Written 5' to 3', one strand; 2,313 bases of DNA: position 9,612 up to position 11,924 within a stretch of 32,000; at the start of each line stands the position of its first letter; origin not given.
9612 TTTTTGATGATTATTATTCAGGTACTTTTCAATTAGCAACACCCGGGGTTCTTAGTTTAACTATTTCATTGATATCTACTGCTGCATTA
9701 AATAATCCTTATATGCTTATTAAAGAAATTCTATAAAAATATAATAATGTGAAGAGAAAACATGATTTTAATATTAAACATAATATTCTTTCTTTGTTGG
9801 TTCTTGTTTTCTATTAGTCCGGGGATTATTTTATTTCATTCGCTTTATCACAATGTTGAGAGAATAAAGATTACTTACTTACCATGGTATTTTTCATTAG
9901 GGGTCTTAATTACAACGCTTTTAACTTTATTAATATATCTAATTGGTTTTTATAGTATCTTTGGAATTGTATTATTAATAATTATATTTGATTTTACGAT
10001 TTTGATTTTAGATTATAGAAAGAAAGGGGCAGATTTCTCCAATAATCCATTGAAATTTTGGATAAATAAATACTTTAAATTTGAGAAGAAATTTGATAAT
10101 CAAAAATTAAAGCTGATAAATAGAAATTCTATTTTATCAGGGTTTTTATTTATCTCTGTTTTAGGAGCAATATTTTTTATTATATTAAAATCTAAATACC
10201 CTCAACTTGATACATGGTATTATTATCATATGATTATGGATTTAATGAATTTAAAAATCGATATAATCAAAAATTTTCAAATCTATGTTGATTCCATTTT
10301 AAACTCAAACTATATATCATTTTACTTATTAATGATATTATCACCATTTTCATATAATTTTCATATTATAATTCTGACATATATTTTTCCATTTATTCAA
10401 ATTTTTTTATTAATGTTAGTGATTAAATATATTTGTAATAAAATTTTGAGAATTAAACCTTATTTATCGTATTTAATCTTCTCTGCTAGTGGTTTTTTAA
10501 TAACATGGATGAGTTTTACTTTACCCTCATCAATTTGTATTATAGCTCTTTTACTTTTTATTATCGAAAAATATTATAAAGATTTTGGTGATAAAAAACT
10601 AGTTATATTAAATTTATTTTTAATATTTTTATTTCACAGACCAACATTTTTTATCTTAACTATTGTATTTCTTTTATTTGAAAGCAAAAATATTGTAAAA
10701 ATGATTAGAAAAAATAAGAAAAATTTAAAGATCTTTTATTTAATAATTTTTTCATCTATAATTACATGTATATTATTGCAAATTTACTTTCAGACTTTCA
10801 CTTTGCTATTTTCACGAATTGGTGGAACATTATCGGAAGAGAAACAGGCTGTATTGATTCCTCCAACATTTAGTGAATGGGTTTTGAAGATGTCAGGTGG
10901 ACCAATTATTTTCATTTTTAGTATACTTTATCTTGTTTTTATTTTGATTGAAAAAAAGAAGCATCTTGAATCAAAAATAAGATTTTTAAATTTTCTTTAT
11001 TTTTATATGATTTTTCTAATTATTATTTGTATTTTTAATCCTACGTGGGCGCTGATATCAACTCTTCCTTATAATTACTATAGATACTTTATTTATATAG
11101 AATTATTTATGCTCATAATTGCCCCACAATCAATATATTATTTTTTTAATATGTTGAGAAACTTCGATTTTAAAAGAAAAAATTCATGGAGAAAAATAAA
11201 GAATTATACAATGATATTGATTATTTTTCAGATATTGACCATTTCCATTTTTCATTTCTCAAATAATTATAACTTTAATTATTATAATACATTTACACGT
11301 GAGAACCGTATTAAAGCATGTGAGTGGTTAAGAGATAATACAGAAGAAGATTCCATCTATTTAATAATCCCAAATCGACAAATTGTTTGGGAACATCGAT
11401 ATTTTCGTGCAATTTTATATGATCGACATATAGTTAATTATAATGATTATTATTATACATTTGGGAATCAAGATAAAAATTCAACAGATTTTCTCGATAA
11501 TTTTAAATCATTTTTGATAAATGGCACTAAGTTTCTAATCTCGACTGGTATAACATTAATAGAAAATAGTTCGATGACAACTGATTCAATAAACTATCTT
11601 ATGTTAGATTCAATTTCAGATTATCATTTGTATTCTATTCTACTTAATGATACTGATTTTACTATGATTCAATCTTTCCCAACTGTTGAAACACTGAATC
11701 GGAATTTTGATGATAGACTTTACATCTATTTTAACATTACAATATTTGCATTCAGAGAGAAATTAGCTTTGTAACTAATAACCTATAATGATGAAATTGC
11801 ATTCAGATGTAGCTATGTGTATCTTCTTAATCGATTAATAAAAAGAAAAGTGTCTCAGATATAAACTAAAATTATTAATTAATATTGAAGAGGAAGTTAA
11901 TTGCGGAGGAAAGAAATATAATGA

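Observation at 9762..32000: Four paralogous 650-735 aa polytopic membrane proteins with a GT-C-like acidic first loop but no WWDYG: an expanded, unassigned glycosyltransferase-like family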

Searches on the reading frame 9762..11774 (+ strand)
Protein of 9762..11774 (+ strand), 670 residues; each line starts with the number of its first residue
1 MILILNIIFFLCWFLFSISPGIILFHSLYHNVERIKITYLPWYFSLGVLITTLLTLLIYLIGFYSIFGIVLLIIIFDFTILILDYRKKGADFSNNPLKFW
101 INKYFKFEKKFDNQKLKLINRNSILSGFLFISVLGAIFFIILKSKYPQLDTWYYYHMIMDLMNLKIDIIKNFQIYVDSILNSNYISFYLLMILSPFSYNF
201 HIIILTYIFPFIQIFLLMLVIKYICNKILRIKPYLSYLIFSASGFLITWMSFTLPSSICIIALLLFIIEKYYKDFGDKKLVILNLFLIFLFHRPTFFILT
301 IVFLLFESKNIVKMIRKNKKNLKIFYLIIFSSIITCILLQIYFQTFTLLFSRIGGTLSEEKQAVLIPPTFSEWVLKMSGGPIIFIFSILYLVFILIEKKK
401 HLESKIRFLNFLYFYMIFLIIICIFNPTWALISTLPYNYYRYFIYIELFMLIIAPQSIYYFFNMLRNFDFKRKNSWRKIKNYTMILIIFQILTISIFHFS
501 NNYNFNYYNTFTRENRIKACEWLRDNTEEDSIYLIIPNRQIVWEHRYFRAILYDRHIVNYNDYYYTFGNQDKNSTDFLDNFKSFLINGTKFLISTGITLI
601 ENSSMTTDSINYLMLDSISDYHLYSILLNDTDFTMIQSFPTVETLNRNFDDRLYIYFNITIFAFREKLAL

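Call 6: search_protein_families(library=pfam, proteins=[window:9762-11774:+], max_evalue=1)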
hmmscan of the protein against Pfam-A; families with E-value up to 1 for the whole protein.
window:9762-11774:+ (670 aa): 1 family
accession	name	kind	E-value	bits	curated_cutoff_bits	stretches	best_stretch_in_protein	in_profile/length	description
PF20604.3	DUF6798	-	0.0037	17.4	26.9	1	517-540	4-27/61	Domain of unknown function (DUF6798)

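Call 8: find_homologous_proteins(query=window:9762-11774:+)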
Query window:9762-11774:+: 8000 candidates shared short words with the query, none scored E <= 0.001.

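Call 9: search_protein_families(library=ncbifam, proteins=[window:9762-11774:+], max_evalue=1)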
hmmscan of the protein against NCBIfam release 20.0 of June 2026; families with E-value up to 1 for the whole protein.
window:9762-11774:+ (670 aa): 0 families

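Call 16: list_cluster_members(proteins=[window:9762-11774:+, window:17813-19753:+, window:26510-28717:-, window:20274-21605:+, window:12385-14667:+, window:28825-30855:-, window:2121-3263:-])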
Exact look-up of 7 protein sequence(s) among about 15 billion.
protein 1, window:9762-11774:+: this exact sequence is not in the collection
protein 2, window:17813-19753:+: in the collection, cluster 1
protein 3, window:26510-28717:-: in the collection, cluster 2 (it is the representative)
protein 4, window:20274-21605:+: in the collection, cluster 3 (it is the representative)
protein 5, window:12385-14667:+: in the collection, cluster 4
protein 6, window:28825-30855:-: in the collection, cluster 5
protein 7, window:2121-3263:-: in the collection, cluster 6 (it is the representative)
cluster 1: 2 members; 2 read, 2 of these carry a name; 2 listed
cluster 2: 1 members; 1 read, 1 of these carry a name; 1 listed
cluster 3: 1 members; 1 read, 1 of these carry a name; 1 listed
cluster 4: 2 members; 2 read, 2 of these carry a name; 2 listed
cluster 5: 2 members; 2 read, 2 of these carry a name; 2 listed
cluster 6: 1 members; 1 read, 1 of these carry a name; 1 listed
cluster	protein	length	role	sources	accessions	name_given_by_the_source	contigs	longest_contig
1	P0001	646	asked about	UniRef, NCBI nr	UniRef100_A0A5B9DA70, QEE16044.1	Uncharacterized protein n=2 Tax=Promethearchaeum syntrophicum TaxID=2594042 ... | hypothetical protein DSAG12_01872 [Candidatus Prometheoarchaeum syntrophicum]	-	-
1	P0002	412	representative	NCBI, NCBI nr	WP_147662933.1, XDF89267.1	hypothetical protein DSAG12_04160 [Promethearchaeum syntrophicum] | hypothetical protein [Candidatus Prometheoarchaeum syntrophicum]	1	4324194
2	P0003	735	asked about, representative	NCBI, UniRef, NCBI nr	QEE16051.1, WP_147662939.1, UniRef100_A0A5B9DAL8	hypothetical protein DSAG12_01879 [Promethearchaeum syntrophicum] | Glycosyltransferase RgtA/B/C/D-like domain-containing protein n=1 Tax=Promethearchaeum ... | hypothetical protein [Candidatus Prometheoarchaeum syntrophicum]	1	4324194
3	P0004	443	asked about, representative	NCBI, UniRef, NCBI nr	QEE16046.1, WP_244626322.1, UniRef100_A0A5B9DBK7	non-hydrolyzing UDP-N-acetylglucosamine 2-epimerase [Promethearchaeum syntrophicum] | Non-hydrolyzing UDP-N-acetylglucosamine 2-epimerase n=1 Tax=Promethearchaeum syntrophicum ... | UDP-N-acetylglucosamine 2-epimerase (non-hydrolyzing) [Candidatus Prometheoarchaeum ...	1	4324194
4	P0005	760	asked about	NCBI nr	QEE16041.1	hypothetical protein DSAG12_01869 [Candidatus Prometheoarchaeum syntrophicum]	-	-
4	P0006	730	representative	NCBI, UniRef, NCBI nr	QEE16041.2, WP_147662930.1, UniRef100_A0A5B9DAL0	thrombospondin type 3 repeat-containing protein [Promethearchaeum syntrophicum] | Thrombospondin type 3 repeat-containing protein n=1 Tax=Promethearchaeum syntrophicum ... | thrombospondin type 3 repeat-containing protein [Candidatus Prometheoarchaeum ...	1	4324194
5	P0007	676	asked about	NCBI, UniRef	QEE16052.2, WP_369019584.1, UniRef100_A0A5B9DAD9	hypothetical protein DSAG12_01880 [Promethearchaeum syntrophicum] | Carboxypeptidase regulatory-like domain-containing protein n=1 Tax=Promethearchaeum ...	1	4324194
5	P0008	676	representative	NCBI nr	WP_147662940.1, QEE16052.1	hypothetical protein [Candidatus Prometheoarchaeum syntrophicum]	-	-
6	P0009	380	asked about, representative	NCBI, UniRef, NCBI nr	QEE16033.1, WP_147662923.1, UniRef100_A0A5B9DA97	UDP-4-amino-4,6-dideoxy-N-acetyl-beta-L-altrosamine transaminase [Promethearchaeum ... | UDP-4-amino-4, 6-dideoxy-N-acetyl-beta-L-altrosamine transaminase n=1 ... | UDP-4-amino-4,6-dideoxy-N-acetyl-beta-L-altrosamine transaminase [Candidatus ...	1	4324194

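Call 17: search_protein_representatives(protein=window:9762-11774:+)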
Query: 670 residues. Proteins with E-value up to 0.001 (for the whole library): 14; up to 1e-10: 11; up to 1e-30: 3. The best 14 are listed.
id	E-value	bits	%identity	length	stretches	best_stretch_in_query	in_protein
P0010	3.2e-212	723.1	99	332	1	339-670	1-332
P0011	3.9e-61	223.8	35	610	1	98-643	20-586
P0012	8.5e-35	136.8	32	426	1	274-663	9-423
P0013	4.9e-28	114.4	29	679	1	8-662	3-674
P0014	3.5e-19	85.2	30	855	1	9-639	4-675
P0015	1.2e-18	83.4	28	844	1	5-639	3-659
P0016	2.1e-14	69.4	31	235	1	427-640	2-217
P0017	3.5e-14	68.6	30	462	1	397-646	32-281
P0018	3.9e-14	68.5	24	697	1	134-650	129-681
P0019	1.2e-13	67.0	24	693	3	131-307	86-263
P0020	6.3e-13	64.5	30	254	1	416-649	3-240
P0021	4.1e-09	51.9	30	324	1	219-477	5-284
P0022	1.7e-08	49.8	29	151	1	525-663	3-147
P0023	3.5e-04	35.6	30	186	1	432-581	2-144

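Call 20: search_solved_structures(query=A2, max_evalue=10, show_alignments=3)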
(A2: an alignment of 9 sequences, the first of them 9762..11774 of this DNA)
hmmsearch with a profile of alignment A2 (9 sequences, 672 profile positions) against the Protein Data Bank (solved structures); distinct sequences matched with E-value up to 10: 1.
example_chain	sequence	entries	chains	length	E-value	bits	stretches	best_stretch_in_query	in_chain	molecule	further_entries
8qag_A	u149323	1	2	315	3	9.5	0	61-351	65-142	sc-CC-6-95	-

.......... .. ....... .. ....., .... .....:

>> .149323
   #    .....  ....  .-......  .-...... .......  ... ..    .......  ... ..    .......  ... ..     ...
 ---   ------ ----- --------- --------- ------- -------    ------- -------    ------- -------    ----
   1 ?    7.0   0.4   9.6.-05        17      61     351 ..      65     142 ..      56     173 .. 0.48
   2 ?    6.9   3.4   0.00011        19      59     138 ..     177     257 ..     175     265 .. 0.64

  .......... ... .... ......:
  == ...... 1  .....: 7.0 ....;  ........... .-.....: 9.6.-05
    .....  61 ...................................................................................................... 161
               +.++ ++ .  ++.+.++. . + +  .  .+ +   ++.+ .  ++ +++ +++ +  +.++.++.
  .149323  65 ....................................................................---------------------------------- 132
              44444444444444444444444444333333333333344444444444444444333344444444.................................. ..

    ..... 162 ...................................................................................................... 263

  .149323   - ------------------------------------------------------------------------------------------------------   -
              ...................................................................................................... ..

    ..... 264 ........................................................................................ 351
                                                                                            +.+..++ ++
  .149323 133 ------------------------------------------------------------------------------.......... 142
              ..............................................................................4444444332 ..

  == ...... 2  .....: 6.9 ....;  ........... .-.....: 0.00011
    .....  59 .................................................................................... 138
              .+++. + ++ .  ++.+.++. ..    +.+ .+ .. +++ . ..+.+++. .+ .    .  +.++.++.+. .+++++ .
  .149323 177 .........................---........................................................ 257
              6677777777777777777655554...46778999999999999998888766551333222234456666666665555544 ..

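Call 30: predict_structure(alignment_id=A2)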
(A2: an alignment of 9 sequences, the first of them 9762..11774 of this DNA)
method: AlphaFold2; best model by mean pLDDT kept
length: 670 residues; sequences in the alignment: 9
mean_pLDDT: 64.7   pTM: 0.66
mean pLDDT of the five models: 64.7, 60.8, 56.8, 52.6, 51.2
residues with pLDDT >= 90: 28; 70-90: 281; 50-70: 181; < 50: 180
segments of 3 or more residues with pLDDT < 50: 1-3, 5-7, 9-38, 44-49, 51-119, 177-182, 338-367, 434-437, 502-512, 646-652, 667-670
pLDDT, mean of each block of 10 residues (from residue 1): 46 41 37 45 49 45 40 42 33 35 35 38 68 67 58 64 63 52 49 58 67 78 83 82 63 65 86 72 73 73 82 73 71 53 38 34 44 65 86 70 75 87 66 50 76 88 75 75 85 72 41 66 86 79 58 84 75 78 89 79 87 85 87 88 50 67 65
secondary structure, 60 per line:
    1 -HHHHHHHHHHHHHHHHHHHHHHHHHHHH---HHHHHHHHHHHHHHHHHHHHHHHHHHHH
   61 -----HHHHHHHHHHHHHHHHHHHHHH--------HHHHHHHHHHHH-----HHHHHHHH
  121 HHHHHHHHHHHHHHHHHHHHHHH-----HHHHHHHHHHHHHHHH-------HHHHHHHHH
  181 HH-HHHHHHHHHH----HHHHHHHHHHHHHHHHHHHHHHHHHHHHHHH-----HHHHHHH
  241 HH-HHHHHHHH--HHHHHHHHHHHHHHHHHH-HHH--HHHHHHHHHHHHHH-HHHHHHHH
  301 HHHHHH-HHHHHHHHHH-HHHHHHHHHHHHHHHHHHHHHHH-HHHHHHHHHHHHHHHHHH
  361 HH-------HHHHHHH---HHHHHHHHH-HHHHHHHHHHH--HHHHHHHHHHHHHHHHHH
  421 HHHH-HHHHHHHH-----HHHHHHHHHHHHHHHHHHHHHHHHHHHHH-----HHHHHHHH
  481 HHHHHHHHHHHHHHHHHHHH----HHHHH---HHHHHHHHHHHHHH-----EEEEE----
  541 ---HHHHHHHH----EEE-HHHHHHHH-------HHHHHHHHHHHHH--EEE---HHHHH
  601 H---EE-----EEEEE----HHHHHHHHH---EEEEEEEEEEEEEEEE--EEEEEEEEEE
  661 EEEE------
elements in order (helices of 4 or more, strands of 3 or more residues): H2-29 H33-60 H66-87 H96-107 H113-143 H149-164 H172-182 H184-193 H198-228 H234-242 H244-251 H254-271 H278-291 H293-306 H308-317 H319-341 H343-362 H370-376 H380-388 H390-400 H403-424 H426-433 H439-467 H473-500 H505-509 H513-526 E532-536 H544-551 E556-558 H560-567 H575-587 E590-592 H596-601 E612-616 H621-629 E633-648 E651-664

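Call 36: fold_search(model_id=the predicted structure, library=pdb)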
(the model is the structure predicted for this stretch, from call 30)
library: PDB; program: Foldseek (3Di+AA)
matches with E <= 10: 354; with E <= 0.001: 1
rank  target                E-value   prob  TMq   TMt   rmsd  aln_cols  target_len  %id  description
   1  9s6s_A                3.3e-04  1.00  0.34  0.40  10.9       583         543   12  Ternary cryo-EM structure of human ALG9 with Dol25-PP-GlcNAc2Man6, Dol25-P-Man and Fab (released 2026-03-18)
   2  8if8_C                9.1e-02  0.95  0.34  0.37   9.7       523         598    9  Arabinosyltransferase AftA (released 2023-05-31)
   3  3e05_D                1.2e-01  0.80  0.13  0.35  11.0       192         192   10  CRYSTAL STRUCTURE OF Precorrin-6y C5,15-methyltransferase FROM Geobacter metallireducens GS-15 (released 2008-08-12)
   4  3e05_C                1.4e-01  0.75  0.12  0.34  10.8       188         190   11  CRYSTAL STRUCTURE OF Precorrin-6y C5,15-methyltransferase FROM Geobacter metallireducens GS-15 (released 2008-08-12)
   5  3ggd                  1.6e-01  0.33  0.07  0.17  13.9       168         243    8  Crystal structure of SAM-dependent methyltransferase (YP_325210.1) from ANABAENA VARIABILIS ATCC 29413 at 2.11 A resolut (released 2009-03-31)
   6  9k2f_B                1.6e-01  0.28  0.07  0.17  16.4       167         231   11  Crystal Structure of CyaF/SAH in open conformational state (released 2025-10-22)
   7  8khq_C                3.3e-01  0.63  0.12  0.11  11.2       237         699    8  Bifunctional sulfoxide synthase OvoA_Th2 in complex with histidine and cysteine (released 2023-12-06)
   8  3e05_A                3.8e-01  0.54  0.12  0.34  10.6       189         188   10  CRYSTAL STRUCTURE OF Precorrin-6y C5,15-methyltransferase FROM Geobacter metallireducens GS-15 (released 2008-08-12)
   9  8khq_A                4.4e-01  0.57  0.12  0.11  11.9       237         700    7  Bifunctional sulfoxide synthase OvoA_Th2 in complex with histidine and cysteine (released 2023-12-06)
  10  9k2f_D                4.6e-01  0.18  0.07  0.17  15.7       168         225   11  Crystal Structure of CyaF/SAH in open conformational state (released 2025-10-22)
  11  9rcv_E                4.6e-01  0.06  0.08  0.08  29.0       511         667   13  Structure of the Human Peptide-Loading Complex Arrested by HCMV US6 (released 2025-12-03)
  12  7tpg_B                6.9e-01  0.11  0.12  0.17  25.8       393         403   12  Single-Particle Cryo-EM Structure of the WaaL O-antigen ligase in its ligand bound state (released 2022-04-06)
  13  9lyd_Q                6.9e-01  0.06  0.07  0.11  24.1       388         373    8  Cryo-EM structure of GPR3-1IU9 complex (released 2025-04-09)
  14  2i6g_B                8.3e-01  0.25  0.12  0.33  12.9       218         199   12  Crystal structure of a putative methyltransferase (tehb, stm1608) from salmonella typhimurium lt2 at 1.90 A resolution (released 2006-09-12)
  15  8khq_D                8.7e-01  0.35  0.12  0.11  12.4       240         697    8  Bifunctional sulfoxide synthase OvoA_Th2 in complex with histidine and cysteine (released 2023-12-06)
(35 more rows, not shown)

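Call 41: predict_structure(alignment_id=A3)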
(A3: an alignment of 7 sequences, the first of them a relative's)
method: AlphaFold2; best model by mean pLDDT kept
length: 735 residues; sequences in the alignment: 7
mean_pLDDT: 50.5   pTM: 0.48
mean pLDDT of the five models: 50.5, 45.7, 41.7, 41.5, 40.0
residues with pLDDT >= 90: 0; 70-90: 47; 50-70: 303; < 50: 385
segments of 3 or more residues with pLDDT < 50: 1-12, 29-32, 117-153, 166-204, 267-275, 373-391, 405-407, 412-439, 441-508, 528-534, 577-591, 599-670, 672-674, 683-717, 722-726, 733-735
pLDDT, mean of each block of 10 residues (from residue 1): 34 49 51 59 68 62 56 63 62 60 54 50 40 38 37 49 49 38 44 38 54 65 55 59 62 66 51 49 64 67 55 77 68 62 62 78 75 46 42 51 49 44 43 45 47 41 33 41 40 40 48 53 50 52 63 73 66 49 41 51 41 43 26 28 35 35 45 52 36 30 40 46 50 48
secondary structure, 60 per line:
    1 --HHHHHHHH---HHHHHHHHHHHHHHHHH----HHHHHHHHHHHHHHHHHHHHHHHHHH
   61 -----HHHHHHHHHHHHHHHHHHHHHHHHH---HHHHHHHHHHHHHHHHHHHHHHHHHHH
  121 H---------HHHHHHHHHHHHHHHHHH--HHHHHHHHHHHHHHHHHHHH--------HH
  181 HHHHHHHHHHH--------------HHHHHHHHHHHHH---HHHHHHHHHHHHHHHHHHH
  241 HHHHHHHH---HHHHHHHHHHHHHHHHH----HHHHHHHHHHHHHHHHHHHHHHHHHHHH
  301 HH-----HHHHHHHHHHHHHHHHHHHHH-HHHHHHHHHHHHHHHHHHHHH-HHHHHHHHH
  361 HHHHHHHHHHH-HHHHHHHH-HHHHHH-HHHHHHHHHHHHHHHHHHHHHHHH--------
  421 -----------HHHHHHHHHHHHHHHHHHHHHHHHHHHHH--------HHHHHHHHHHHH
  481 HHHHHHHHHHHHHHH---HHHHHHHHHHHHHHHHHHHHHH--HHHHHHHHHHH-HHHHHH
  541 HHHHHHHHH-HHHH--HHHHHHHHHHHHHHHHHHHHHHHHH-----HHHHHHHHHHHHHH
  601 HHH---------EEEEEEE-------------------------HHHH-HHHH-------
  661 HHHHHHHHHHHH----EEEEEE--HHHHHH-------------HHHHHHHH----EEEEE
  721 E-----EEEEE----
elements in order (helices of 4 or more, strands of 3 or more residues): H3-10 H14-30 H35-60 H66-90 H94-121 H131-148 H151-170 H179-191 H206-218 H222-248 H252-268 H273-302 H308-328 H330-350 H352-371 H373-380 H382-387 H389-412 H432-460 H469-495 H499-520 H523-533 H535-549 H551-554 H557-581 H587-603 E613-619 H645-648 H650-653 H661-672 E677-682 H685-690 H704-711 E716-721 E727-731
